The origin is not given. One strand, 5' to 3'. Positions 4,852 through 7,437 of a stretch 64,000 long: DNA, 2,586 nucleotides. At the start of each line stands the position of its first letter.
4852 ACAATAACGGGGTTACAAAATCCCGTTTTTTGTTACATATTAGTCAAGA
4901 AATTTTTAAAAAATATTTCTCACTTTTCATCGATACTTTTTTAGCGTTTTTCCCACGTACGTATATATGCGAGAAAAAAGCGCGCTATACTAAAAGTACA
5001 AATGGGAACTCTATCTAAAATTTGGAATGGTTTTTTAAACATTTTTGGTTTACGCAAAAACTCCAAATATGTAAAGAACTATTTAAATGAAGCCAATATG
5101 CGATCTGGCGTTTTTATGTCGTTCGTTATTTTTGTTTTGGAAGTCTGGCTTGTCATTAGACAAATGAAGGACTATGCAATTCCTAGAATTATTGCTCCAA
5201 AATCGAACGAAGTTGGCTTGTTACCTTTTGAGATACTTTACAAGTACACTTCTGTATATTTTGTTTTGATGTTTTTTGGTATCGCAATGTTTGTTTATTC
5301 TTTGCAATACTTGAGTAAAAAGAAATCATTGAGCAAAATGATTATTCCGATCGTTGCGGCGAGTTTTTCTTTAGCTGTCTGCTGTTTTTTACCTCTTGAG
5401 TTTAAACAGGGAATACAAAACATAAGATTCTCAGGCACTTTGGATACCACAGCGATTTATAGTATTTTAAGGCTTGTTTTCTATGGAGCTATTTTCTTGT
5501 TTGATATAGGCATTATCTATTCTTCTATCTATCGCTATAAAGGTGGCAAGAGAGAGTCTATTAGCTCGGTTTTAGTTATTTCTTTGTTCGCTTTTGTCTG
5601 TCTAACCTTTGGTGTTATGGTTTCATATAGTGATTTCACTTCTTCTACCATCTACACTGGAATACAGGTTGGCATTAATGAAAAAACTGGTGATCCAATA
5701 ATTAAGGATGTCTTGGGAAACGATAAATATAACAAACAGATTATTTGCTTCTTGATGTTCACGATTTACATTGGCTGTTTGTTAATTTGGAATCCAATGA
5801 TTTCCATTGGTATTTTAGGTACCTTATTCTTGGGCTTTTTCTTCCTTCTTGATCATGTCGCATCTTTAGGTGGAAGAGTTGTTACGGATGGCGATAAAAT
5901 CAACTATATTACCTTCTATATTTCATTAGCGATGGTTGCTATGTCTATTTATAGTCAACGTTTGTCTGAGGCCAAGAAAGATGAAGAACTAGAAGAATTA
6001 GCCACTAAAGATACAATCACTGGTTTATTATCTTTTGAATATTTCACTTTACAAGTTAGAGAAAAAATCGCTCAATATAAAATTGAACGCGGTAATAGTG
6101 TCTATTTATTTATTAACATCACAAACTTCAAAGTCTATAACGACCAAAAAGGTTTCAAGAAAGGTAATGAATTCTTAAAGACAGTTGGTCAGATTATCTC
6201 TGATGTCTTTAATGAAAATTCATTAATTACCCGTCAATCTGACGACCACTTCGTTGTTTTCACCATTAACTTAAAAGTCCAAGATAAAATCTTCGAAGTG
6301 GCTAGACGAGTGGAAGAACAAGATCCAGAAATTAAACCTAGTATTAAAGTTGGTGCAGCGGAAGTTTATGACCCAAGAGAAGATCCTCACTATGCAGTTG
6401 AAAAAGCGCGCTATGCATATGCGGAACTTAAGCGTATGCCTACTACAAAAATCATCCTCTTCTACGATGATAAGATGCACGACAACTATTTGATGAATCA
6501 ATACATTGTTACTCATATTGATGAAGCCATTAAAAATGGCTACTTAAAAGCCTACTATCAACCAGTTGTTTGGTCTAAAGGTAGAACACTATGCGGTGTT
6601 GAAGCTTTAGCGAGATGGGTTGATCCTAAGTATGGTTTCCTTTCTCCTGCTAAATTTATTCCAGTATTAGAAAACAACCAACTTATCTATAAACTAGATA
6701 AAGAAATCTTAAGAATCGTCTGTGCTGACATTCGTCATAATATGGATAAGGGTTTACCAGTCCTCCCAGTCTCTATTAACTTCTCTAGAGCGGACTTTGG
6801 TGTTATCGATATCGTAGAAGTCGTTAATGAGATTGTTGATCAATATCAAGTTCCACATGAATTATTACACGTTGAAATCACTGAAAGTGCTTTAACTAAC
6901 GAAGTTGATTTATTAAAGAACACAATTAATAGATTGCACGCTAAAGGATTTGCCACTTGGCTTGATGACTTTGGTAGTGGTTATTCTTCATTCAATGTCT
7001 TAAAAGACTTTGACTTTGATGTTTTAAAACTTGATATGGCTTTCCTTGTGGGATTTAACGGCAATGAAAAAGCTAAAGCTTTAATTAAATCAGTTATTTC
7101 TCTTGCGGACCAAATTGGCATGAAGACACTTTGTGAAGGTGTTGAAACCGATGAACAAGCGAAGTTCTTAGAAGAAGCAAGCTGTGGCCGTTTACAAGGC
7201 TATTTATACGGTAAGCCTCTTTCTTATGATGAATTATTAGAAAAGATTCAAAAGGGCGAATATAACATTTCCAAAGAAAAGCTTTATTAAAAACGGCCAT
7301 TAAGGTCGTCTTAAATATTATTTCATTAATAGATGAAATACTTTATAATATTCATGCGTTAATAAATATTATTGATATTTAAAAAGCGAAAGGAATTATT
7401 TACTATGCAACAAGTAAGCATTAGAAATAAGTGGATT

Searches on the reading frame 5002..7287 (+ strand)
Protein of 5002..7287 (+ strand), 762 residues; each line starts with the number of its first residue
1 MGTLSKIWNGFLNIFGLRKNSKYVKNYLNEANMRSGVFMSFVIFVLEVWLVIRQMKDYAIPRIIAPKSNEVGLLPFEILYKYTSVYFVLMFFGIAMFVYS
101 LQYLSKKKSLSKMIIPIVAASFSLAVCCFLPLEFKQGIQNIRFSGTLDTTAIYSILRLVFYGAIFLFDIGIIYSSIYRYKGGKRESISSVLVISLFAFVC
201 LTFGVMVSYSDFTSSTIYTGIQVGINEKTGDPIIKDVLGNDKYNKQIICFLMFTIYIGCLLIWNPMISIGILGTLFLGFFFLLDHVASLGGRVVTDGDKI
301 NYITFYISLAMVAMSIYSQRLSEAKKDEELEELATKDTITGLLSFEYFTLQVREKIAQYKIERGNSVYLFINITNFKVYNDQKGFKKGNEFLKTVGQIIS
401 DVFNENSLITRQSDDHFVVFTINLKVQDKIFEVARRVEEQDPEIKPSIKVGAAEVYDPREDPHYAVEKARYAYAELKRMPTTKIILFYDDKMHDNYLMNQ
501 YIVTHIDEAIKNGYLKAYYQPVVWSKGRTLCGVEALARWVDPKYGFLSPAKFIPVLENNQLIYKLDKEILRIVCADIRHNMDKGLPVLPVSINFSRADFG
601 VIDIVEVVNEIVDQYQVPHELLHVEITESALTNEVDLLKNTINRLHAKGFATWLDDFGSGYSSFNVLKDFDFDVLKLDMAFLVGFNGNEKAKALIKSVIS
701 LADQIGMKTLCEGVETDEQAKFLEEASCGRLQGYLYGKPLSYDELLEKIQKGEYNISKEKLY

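Call 22: find_encoding_contigs(protein=window:5002-7287:+, flank=10000, max_places=1)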
Protein window:5002-7287:+ (762 aa): 5 contigs read that carry it; 1 place shown.
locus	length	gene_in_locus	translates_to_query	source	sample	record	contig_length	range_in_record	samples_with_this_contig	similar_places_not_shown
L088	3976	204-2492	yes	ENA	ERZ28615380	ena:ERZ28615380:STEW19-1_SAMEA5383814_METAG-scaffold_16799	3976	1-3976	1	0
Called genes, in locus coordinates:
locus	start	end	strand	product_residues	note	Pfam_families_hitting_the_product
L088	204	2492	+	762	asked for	PF00990:GGDEF, PF00563:EAL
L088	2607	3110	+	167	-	PF04525:LOR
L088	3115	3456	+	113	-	-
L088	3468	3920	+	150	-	PF00383:dCMP_cyt_deam_1, PF14437:MafB19-deam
